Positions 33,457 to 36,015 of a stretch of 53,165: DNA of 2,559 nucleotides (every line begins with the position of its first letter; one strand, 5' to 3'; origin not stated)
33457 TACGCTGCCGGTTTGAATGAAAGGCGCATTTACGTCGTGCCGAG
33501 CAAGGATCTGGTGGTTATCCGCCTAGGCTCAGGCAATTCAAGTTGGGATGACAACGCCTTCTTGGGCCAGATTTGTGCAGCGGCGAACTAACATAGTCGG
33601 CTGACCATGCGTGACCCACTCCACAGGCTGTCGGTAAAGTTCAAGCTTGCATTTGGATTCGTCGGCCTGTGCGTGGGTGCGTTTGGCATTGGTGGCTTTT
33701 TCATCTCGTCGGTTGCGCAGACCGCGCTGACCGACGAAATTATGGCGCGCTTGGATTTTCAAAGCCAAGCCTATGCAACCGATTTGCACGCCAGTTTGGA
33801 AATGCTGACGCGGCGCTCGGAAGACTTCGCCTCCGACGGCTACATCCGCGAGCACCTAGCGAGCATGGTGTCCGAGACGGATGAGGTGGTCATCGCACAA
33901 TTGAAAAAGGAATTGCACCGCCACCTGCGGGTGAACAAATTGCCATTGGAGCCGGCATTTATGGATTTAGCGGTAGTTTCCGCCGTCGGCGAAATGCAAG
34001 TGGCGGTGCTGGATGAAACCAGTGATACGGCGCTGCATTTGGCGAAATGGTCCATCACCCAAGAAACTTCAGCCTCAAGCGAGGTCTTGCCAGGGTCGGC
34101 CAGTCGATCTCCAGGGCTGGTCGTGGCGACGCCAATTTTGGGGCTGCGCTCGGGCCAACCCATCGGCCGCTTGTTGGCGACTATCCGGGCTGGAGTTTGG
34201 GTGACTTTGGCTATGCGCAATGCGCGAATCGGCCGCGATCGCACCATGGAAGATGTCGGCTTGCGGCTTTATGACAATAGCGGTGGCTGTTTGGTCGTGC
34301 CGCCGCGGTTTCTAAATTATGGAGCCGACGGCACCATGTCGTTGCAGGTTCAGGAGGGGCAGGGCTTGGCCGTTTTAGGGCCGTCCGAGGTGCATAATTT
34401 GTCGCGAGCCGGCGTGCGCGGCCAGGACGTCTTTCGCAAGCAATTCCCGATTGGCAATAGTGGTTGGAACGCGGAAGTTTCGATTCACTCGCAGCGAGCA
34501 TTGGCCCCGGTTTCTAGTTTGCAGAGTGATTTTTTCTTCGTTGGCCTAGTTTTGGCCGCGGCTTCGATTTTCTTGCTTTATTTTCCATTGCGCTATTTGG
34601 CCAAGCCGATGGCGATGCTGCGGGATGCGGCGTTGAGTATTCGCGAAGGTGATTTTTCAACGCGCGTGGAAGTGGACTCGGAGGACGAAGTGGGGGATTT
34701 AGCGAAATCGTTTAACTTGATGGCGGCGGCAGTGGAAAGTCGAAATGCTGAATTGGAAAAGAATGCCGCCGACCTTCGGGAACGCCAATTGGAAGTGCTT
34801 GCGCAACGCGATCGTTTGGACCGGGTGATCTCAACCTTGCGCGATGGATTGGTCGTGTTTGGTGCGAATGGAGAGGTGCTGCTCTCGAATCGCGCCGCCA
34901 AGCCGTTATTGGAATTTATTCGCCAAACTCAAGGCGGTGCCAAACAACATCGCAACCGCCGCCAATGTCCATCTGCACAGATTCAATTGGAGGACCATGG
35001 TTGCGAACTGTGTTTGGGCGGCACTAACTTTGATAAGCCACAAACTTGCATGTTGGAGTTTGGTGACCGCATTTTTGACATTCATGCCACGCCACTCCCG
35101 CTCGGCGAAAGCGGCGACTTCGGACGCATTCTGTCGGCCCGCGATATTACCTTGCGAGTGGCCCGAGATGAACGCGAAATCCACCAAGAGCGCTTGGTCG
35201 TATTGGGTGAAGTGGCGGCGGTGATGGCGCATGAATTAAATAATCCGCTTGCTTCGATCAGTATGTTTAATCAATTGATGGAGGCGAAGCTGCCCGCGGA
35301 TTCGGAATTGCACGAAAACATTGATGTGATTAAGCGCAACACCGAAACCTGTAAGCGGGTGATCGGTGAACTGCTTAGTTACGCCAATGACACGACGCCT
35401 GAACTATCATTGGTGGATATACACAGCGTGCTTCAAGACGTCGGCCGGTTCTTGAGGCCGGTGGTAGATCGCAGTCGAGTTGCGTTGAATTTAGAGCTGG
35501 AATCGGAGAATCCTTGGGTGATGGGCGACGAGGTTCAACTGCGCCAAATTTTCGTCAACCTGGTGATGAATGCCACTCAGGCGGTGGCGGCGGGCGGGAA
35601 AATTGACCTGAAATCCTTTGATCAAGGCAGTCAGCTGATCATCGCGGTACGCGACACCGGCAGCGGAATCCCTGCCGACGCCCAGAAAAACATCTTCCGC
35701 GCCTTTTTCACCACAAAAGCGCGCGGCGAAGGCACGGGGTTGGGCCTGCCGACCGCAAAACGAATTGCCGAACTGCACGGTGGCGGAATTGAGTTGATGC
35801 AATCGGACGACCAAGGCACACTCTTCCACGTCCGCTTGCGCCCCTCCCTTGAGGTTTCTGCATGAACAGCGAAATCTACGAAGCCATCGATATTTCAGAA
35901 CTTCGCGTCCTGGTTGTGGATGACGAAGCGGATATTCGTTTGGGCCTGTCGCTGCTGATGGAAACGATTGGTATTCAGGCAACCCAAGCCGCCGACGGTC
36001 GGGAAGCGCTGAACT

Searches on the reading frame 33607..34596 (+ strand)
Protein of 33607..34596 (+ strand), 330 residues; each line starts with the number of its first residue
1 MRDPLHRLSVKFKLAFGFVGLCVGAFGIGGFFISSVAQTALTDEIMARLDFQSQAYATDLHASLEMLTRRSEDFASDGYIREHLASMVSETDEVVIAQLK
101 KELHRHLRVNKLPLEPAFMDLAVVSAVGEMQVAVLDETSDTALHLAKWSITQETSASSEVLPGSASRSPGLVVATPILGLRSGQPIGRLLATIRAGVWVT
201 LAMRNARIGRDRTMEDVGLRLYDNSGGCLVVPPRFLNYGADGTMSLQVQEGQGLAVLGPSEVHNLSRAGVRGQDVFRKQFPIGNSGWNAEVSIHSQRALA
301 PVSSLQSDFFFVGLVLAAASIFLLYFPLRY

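Call 32: search_protein_families(library=pfam, proteins=[window:33607-34596:+], max_evalue=10)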
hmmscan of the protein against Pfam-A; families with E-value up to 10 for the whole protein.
seq(330 aa): 1 family
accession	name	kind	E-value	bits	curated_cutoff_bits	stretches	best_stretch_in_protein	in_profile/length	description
PF19360.4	TadB_TadC_N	-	0.2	11.9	27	1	90-119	50-79/143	TadB/TadC N-terminal domain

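Call 55: predict_structure(alignment_id=A4)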
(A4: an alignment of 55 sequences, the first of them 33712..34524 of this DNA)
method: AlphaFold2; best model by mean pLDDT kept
length: 271 residues; sequences in the alignment: 55
mean_pLDDT: 92.2   pTM: 0.89
mean pLDDT of the five models: 92.2, 92.0, 91.1, 90.4, 89.7
residues with pLDDT >= 90: 210; 70-90: 45; 50-70: 16; < 50: 0
segments of 3 or more residues with pLDDT < 50: none
pLDDT, mean of each block of 10 residues (from residue 1): 88 94 97 98 98 97 98 98 97 97 93 98 94 95 95 98 92 64 94 94 83 93 94 75 96 94 80 57
secondary structure, 60 per line:
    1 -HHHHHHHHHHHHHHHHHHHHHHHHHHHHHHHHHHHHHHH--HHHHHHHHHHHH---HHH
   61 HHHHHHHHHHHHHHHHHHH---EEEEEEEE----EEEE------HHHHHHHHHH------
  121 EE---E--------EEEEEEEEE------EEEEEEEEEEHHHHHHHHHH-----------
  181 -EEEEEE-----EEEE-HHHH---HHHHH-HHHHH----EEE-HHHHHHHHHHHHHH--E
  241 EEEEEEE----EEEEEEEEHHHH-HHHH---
elements in order: H2-40 H43-54 H58-79 E83-90 E95-98 H105-114 E135-143 E150-159 H160-169 E182-187 E193-196 H198-201 H205-209 H211-215 E220-222 H224-237 E240-247 E252-259 H260-263 H265-268

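Call 61: fold_search(model_id=the predicted structure, library=pdb)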
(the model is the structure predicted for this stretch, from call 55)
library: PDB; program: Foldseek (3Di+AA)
matches with E <= 10: 765; with E <= 0.001: 129
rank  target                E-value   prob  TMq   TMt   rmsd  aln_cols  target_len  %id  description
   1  4jgp_B                4.8e-08  1.00  0.41  0.51   7.5       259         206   12  The crystal structure of sporulation kinase D sensor domain from Bacillus subtilis subsp in complex with pyruvate at 2 (released 2013-05-15)
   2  9rc2                  7.7e-08  1.00  0.59  0.62   6.0       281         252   12  DvhD, periplasmic domain (released 2026-03-04)
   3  4jgq_A                1.4e-07  1.00  0.43  0.55   7.1       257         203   14  The crystal structure of sporulation kinase D mutant sensor domain, r131a, from Bacillus subtilis subsp in co-crystall (released 2013-05-15)
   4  4jgo_A                1.6e-07  1.00  0.42  0.51   7.6       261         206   12  The crystal structure of sporulation kinase d sensor domain from Bacillus subtilis subsp. (released 2013-05-15)
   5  4jgq_B                2.3e-07  1.00  0.42  0.53   7.2       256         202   14  The crystal structure of sporulation kinase D mutant sensor domain, r131a, from Bacillus subtilis subsp in co-crystall (released 2013-05-15)
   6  4jgr_A                2.6e-07  1.00  0.41  0.52   8.3       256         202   13  The crystal structure of sporulation kinase D mutant sensor domain, R131A, from Bacillus subtilis subsp at 2.4A resolu (released 2013-05-15)
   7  3by9_A                2.8e-07  1.00  0.51  0.53   7.5       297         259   10  Crystal structure of the V. cholerae Histidine Kinase DctB Sensor Domain (released 2008-08-12)
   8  3lid_A                3.1e-07  1.00  0.47  0.46  10.1       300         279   11  Crystal Structure of the extracellular domain of the putative histidine kinase vpHK1S-Z8 (released 2010-05-05)
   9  9a69_B                3.3e-07  1.00  0.55  0.26   7.2       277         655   10  Integrative model of MCPB-MCPC by crosslinking MS and deep learning (released 2024-09-18)
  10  6py3_B                3.9e-07  1.00  0.55  0.62   8.4       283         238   16  Crystal structure of ligand-binding domain of Pseudomonas fluorescens chemoreceptor CtaA in complex with L-isoleucine (released 2020-03-18)
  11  6py3_A                4.1e-07  1.00  0.55  0.62   8.5       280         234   16  Crystal structure of ligand-binding domain of Pseudomonas fluorescens chemoreceptor CtaA in complex with L-isoleucine (released 2020-03-18)
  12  2p7j_A                4.1e-07  1.00  0.45  0.45   9.6       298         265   10  Crystal structure of the domain of putative sensory box/GGDEF family protein from Vibrio parahaemolyticus (released 2007-05-01)
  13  2p7j_B                4.4e-07  1.00  0.49  0.49   9.6       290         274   12  Crystal structure of the domain of putative sensory box/GGDEF family protein from Vibrio parahaemolyticus (released 2007-05-01)
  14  5lt9_A                5.5e-07  1.00  0.51  0.58   8.7       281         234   13  Ligand binding domain of Pseudomonas aeruginosa PAO1 amino acid chemoreceptors PctB in complex with L-Arg (released 2017-09-20)
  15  4jgo_B                5.9e-07  1.00  0.42  0.51   7.2       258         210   13  The crystal structure of sporulation kinase d sensor domain from Bacillus subtilis subsp. (released 2013-05-15)
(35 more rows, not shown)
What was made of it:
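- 33607..35865 (+): Sensor histidine kinase (752 aa): TM1, periplasmic double-Cache domain, TM2, HAMP, PAS with four invariant Cys (C454, C466, C469, C481), HisKA, HATPase. AF2 model pLDDT 92 with Foldseek hits to dCache sensors KinD, DctB and PctA (calls 55, 61).
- On dCache sensor kinase: Foldseek probability 1.00 to KinD, DctB, PctA/B and TlpC (calls 55, 61).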

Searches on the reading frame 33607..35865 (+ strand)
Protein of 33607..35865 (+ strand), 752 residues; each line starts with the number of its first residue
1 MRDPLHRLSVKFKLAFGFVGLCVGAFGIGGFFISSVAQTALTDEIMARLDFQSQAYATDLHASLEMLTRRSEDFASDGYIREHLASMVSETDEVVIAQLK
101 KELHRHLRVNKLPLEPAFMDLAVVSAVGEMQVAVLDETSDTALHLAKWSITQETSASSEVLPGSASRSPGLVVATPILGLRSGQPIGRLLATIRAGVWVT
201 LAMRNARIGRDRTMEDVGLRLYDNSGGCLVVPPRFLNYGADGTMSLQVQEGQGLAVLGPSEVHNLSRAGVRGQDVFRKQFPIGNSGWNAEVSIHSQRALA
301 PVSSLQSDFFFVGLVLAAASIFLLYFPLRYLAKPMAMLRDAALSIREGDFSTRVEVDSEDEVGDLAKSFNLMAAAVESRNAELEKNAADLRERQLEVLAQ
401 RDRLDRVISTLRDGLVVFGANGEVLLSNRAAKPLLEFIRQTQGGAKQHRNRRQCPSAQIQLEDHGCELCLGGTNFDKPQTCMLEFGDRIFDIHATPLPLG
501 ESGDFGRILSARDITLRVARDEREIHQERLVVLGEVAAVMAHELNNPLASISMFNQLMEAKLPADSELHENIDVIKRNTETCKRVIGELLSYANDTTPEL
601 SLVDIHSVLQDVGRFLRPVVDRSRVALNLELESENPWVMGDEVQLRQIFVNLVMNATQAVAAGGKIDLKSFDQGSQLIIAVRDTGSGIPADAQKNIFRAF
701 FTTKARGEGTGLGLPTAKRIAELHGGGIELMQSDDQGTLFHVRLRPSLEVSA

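Call 3: search_protein_families(library=pfam, proteins=[window:33607-35865:+])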
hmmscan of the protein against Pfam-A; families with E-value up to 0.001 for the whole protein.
window:33607-35865:+ (752 aa): 4 families
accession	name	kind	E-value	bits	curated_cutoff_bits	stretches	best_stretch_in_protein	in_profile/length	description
PF02518.31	HATPase_c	-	4.5e-23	82.2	26.4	1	640-745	1-108/111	Histidine kinase-, DNA gyrase B-, and HSP90-like ATPase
PF00672.30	HAMP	-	5.4e-14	52.7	25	1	329-377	4-52/53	HAMP domain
PF00512.31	HisKA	-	1.1e-12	48.2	26.9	1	534-593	3-61/66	His Kinase A (phospho-acceptor) domain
PF14501.12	HATPase_c_5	-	0.0002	21.7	22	1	644-736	5-93/102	GHKL domain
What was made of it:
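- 33607..35865 (+): Pfam domains (call 3).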

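Call 4: search_protein_families(library=ncbifam, proteins=[window:33607-35865:+])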
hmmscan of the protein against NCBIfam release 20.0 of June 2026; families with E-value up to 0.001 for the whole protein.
window:33607-35865:+ (752 aa): 86 families (the best 25 are shown)
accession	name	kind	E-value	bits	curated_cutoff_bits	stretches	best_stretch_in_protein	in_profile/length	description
NF008468.0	PRK11360.1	equivalog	3.8e-59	200.6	646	1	399-745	265-607/616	two-component system sensor histidine kinase AtoS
NF033092.0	HK_WalK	equivalog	4.3e-45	154.4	725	1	309-744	178-592/594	cell wall metabolism sensor histidine kinase WalK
NF007688.0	PRK10364.1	equivalog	4.3e-43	147.7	479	1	526-744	233-449/460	two-component system sensor histidine kinase ZraS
NF046044.1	PnpS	equivalog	5.6e-43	147.4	400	1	338-744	5-389/390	two-component system histidine kinase PnpS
NF010411.0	PRK13837.1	equivalog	1.7e-36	125.6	647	1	523-747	440-676/828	two-component system VirA-like sensor kinase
NF052574.1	HisKinEspCMyxo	equivalog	9.2e-35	120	1200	1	511-745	395-636/785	serine histidine kinase EspC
TIGR02966.1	phoR_proteo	equivalog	4.2e-31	108.2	334.2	1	399-743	3-332/333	phosphate regulon sensor histidine kinase PhoR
NF006800.0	PRK09303.1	equivalog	1.5e-30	106.4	342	1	519-743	137-374/383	histidine kinase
NF053867.1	SprKinKinDBac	equivalog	4.5e-30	104.6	775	1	521-744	273-495/500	sporulation kinase KinD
NF047466.1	hybrid_RR_LvrB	exception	6.6e-30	104.5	500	1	528-744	147-374/377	hybrid histidine kinase/response regulator LvrB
NF047874.1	MASE3_PAS_HK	subfamily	1.5e-29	103.3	560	1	365-745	228-624/655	MASE3 domain-containing sensor histidine kinase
NF008312.0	PRK11100.1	equivalog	2.5e-29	102.4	356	1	539-745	262-473/477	two-component system sensor histidine kinase CreC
NF046020.1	HisKinCckABruc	equivalog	3.7e-29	101.2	1000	1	508-744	455-705/868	cell cycle histidine kinase CckA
NF038348.1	T2SS_HK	subfamily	5.6e-29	101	450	1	581-744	410-571/574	histidine kinase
NF012163.2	BaeS_SmeS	equivalog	7e-29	101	500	2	538-734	245-446/457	sensor histidine kinase efflux regulator BaeS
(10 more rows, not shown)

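Call 33: search_solved_structures(query=window:33607-35865:+, max_evalue=0.01)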
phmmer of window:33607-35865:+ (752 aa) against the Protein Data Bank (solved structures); distinct sequences matched with E-value up to 0.01: 64 (the best 60 are shown).
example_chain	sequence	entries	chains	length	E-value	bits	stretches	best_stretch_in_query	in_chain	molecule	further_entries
9jfj_A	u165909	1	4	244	4.7e-34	120.9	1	520-744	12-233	Sensor histidine kinase ZraS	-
3a0r_A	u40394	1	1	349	2.4e-31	112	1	482-741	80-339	Sensor protein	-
9p6i_A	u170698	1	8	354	3.9e-23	84.8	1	505-742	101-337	histidine kinase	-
8vc9_A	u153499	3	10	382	3e-22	81.9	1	521-744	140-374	Leptospira virulence regulator B (LvrB) | histidine kinase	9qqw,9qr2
4gcz_A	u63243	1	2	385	7.8e-22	80.5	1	523-742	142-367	Blue-light photoreceptor, Sensor protein fixL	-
8a3u_A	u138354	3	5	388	8.6e-22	80.4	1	523-742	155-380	Putative Sensory box protein,Sensor protein FixL | Putative Sensory box protein,Putative Sensory box protein,Sensor protein FixL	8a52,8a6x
8a7f_A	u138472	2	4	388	8.6e-22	80.4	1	523-742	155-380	Putative Sensory box protein,Sensor protein FixL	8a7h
5idj_A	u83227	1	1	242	4.4e-19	71.4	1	528-744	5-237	Histidine kinase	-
3d36_A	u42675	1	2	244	1.4e-18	69.8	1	525-743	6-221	Sporulation kinase B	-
7z8n_A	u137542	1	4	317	9.8e-18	67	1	512-744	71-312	Histidine kinase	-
8u4x_A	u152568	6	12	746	5e-17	64.7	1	506-740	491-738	histidine kinase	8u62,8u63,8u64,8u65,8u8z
6qrj_A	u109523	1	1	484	7.3e-17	64.1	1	535-739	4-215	Hybrid kinase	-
3a0t_A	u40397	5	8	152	2.2e-16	62.5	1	606-741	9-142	Sensor protein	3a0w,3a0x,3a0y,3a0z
6paj_A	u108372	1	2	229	6.5e-16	61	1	538-744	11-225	Sensor protein SrrB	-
4q20_A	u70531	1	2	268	2.8e-15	58.9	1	538-744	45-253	Sensor protein DivL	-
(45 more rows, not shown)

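Call 34: find_homologous_proteins(query=window:33607-35865:+, max_evalue=1e-30)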
Query window:33607-35865:+ (752 aa): 99 proteins with E <= 1e-30 among 8000 candidates.
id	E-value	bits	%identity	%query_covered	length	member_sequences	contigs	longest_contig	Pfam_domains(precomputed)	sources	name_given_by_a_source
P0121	0.0e+0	1660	100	100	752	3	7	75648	PF00672.31,PF02518.32,PF00512.32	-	-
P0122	0.0e+0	1542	93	100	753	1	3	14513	PF00672.31,PF02518.32,PF00512.32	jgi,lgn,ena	jgi:signal transduction histidine kinase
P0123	0.0e+0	1336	80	100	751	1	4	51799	PF00672.31,PF02518.32,PF00512.32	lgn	-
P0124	0.0e+0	1332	81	100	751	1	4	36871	PF00672.31,PF02518.32,PF00512.32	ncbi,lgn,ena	-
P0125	0.0e+0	1326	80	100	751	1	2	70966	PF00672.31,PF02518.32,PF00512.32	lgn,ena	-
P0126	0.0e+0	1314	79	100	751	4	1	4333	PF00672.31,PF02518.32,PF00512.32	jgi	-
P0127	0.0e+0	1313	79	100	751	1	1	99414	PF00672.31,PF02518.32,PF00512.32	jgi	jgi:signal transduction histidine kinase/HAMP domain-containing protein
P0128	0.0e+0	1099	67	100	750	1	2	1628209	PF00672.31,PF02518.32,PF00512.32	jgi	jgi:signal transduction histidine kinase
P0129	7.6e-288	975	62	100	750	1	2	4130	PF00672.31,PF02743.25,PF02518.32,PF00512.32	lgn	-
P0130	8.1e-288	975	61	100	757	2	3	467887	PF00672.31,PF02518.32,PF00512.32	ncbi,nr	ncbi:MAG: HAMP domain-containing protein [Planctomycetes bacterium]|nr:HAMP domain-containing protei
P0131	5.6e-287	972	61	100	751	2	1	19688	PF00672.31,PF02518.32,PF00512.32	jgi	jgi:signal transduction histidine kinase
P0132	2.9e-286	969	62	100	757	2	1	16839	PF00672.31,PF12860.14,PF02518.32,PF00512.32,PF00989.32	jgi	jgi:signal transduction histidine kinase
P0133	2.3e-285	967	63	100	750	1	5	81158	PF00672.31,PF02518.32,PF00512.32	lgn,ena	-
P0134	1.6e-284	964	62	100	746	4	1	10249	PF00672.31,PF02518.32,PF00512.32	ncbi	-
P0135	5.4e-284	962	62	100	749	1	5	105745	PF00672.31,PF02518.32,PF00512.32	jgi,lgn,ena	jgi:signal transduction histidine kinase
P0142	4.5e-254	863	57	99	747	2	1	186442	PF00672.31,PF02743.25,PF02518.32,PF00512.32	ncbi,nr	ncbi:MAG: ATP-binding protein [Planctomycetota bacterium]|nr:ATP-binding protein [Planctomycetota ba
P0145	2.4e-228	778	50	100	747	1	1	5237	PF00672.31,PF02743.25,PF02518.32,PF00512.32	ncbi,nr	ncbi:MAG: ATP-binding protein [Planctomycetota bacterium]|nr:ATP-binding protein [Planctomycetota ba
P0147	1.1e-202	693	47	99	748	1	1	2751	PF00672.31,PF02743.25,PF02518.32,PF00512.32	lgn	-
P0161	1.9e-181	623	44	99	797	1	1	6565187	PF00672.31,PF02518.32,PF00512.32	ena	-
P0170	4.4e-175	602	43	99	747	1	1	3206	PF00672.31,PF02743.25,PF02518.32,PF00512.32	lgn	-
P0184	1.6e-166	574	43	100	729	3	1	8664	PF00672.31,PF02743.25,PF08448.17,PF02518.32,PF00512.32,PF00989.32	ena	-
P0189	1.1e-152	528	40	99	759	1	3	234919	PF00672.31,PF02518.32,PF00512.32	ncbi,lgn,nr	ncbi:MAG: HAMP domain-containing protein [Candidatus Marinimicrobia bacterium]|nr:HAMP domain-contai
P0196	2.8e-142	494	36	99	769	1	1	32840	PF00672.31,PF02518.32,PF00512.32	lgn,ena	-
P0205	9.1e-121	422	34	99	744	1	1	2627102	PF00672.31,PF02518.32,PF00512.32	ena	-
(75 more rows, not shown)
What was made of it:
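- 33607..35865 (+): About 90 full-length orthologues (call 34).
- On dCache sensor kinase: Some orthologues hit PF02743 (call 34).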

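Call 40: find_encoding_contigs(protein=P0189, flank=8000, max_places=1)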
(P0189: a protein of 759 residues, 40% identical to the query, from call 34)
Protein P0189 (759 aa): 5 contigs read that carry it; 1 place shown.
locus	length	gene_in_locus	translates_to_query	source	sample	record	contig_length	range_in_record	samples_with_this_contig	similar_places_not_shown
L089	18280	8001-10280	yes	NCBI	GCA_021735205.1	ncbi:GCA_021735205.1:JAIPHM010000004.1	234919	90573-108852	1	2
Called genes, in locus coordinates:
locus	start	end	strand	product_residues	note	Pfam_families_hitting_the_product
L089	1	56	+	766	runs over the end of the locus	PF22085:NorB_cytochrome_c-like, PF00115:COX1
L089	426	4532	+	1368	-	PF07495:Y_Y_Y, PF00989:PAS, PF08447:PAS_3, PF08448:PAS_4, PF13426:PAS_9, PF00512:HisKA, PF02518:HATPase_c, PF00072:Response_reg, +4 more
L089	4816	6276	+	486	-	PF00479:G6PD_N, PF02781:G6PD_C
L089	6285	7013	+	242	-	PF01182:Glucosamine_iso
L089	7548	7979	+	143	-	PF02082:Rrf2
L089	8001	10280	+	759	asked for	PF00672:HAMP, PF00512:HisKA, PF02518:HATPase_c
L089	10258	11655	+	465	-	PF00072:Response_reg, PF00158:Sigma54_activat, PF14532:Sigma54_activ_2, PF00004:AAA (weak), PF07728:AAA_5, PF25601:AAA_lid_14, PF02954:HTH_8 (weak)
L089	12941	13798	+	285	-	PF00034:Cytochrom_C, PF13442:Cytochrome_CBB3 (faint)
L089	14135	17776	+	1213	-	PF00384:Molybdopterin, PF28599:NarG_dom_V, PF01568:Molydop_binding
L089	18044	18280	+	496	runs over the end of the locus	PF12797:Fer4_2 (faint), PF12837:Fer4_6 (faint), PF12838:Fer4_7, PF13237:Fer4_10, PF13247:Fer4_11, PF14711:Nitr_red_bet_C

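Call 41: find_encoding_contigs(protein=P0205, flank=8000, max_places=1)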
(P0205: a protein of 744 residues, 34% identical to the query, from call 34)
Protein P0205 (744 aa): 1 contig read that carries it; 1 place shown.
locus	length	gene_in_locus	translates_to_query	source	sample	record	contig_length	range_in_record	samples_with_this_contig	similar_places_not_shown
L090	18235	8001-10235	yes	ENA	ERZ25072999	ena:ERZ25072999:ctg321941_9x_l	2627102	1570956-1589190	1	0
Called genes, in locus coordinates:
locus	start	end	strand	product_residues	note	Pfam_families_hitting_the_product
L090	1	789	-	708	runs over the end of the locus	-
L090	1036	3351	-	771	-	PF01839:FG-GAP (faint), PF13517:FG-GAP_3, PF07593:UnbV_ASPIC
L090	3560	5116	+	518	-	-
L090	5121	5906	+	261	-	PF03328:HpcH_HpaI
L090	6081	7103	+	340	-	-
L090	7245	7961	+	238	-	PF01814:Hemerythrin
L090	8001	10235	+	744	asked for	PF00672:HAMP, PF00512:HisKA, PF02518:HATPase_c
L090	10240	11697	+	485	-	PF00072:Response_reg, PF00158:Sigma54_activat, PF14532:Sigma54_activ_2, PF07728:AAA_5, PF25601:AAA_lid_14, PF02954:HTH_8 (faint)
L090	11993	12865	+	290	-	PF00034:Cytochrom_C (faint), PF13442:Cytochrome_CBB3 (faint)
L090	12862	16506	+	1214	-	PF00384:Molybdopterin, PF28599:NarG_dom_V, PF01568:Molydop_binding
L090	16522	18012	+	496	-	PF12838:Fer4_7 (weak), PF13237:Fer4_10, PF13247:Fer4_11, PF14711:Nitr_red_bet_C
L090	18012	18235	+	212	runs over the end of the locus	PF02613:Nitrate_red_del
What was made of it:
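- An Rrf2 gene lies directly upstream of the kinase in L089, and a hemerythrin gene in L090 (calls 40, 41).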

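Call 42: find_encoding_contigs(protein=P0161, flank=8000, max_places=1)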
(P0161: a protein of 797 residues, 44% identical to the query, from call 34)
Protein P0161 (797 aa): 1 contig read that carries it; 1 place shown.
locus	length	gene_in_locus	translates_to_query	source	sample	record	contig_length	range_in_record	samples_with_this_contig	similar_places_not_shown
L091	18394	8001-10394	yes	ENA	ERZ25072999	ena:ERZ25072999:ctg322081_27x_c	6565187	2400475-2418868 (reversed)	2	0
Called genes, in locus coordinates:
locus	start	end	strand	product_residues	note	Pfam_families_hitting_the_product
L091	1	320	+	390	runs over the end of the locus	PF13243:SQHop_cyclase_C (faint)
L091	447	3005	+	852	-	PF13385:Laminin_G_3, PF02415:Chlam_PMP (faint)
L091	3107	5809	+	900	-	PF13517:FG-GAP_3 (faint), PF01839:FG-GAP (weak)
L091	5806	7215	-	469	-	PF00115:COX1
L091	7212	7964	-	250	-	PF00034:Cytochrom_C (faint), PF13442:Cytochrome_CBB3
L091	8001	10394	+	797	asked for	PF00672:HAMP, PF00512:HisKA, PF02518:HATPase_c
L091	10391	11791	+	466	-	PF00072:Response_reg, PF00158:Sigma54_activat, PF14532:Sigma54_activ_2, PF07728:AAA_5, PF25601:AAA_lid_14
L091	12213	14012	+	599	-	PF07690:MFS_1, PF07681:DoxX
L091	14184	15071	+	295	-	PF13442:Cytochrome_CBB3 (faint), PF00034:Cytochrom_C (weak)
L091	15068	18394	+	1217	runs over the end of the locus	PF00384:Molybdopterin, PF28599:NarG_dom_V, PF01568:Molydop_binding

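Call 43: find_encoding_contigs(protein=P0196, flank=8000, max_places=1)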
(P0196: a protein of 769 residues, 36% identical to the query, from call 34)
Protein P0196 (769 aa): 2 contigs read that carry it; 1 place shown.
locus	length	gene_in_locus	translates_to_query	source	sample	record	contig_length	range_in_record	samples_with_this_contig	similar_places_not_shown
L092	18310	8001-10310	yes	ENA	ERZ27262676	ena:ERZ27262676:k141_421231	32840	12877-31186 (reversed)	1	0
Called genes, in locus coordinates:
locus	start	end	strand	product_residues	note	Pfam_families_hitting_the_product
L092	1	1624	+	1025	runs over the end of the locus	PF01869:BcrAD_BadFG, PF09989:DUF2229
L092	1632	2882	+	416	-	-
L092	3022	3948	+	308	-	PF01156:IU_nuc_hydro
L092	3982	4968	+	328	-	PF01263:Aldose_epim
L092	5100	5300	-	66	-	PF00313:CSD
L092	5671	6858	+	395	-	PF01408:GFO_IDH_MocA, PF02894:GFO_IDH_MocA_C, PF22725:GFO_IDH_MocA_C3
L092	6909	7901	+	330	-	PF01261:AP_endonuc_2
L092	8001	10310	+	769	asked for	PF00672:HAMP, PF00512:HisKA, PF02518:HATPase_c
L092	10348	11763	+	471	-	PF00072:Response_reg, PF00158:Sigma54_activat, PF14532:Sigma54_activ_2, PF07728:AAA_5, PF25601:AAA_lid_14, PF02954:HTH_8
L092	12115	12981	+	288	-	PF00034:Cytochrom_C (weak), PF13442:Cytochrome_CBB3 (faint)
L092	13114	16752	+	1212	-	PF00384:Molybdopterin, PF28599:NarG_dom_V, PF01568:Molydop_binding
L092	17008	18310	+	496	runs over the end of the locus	PF12797:Fer4_2 (faint), PF12837:Fer4_6 (faint), PF12838:Fer4_7, PF13237:Fer4_10, PF13247:Fer4_11, PF14711:Nitr_red_bet_C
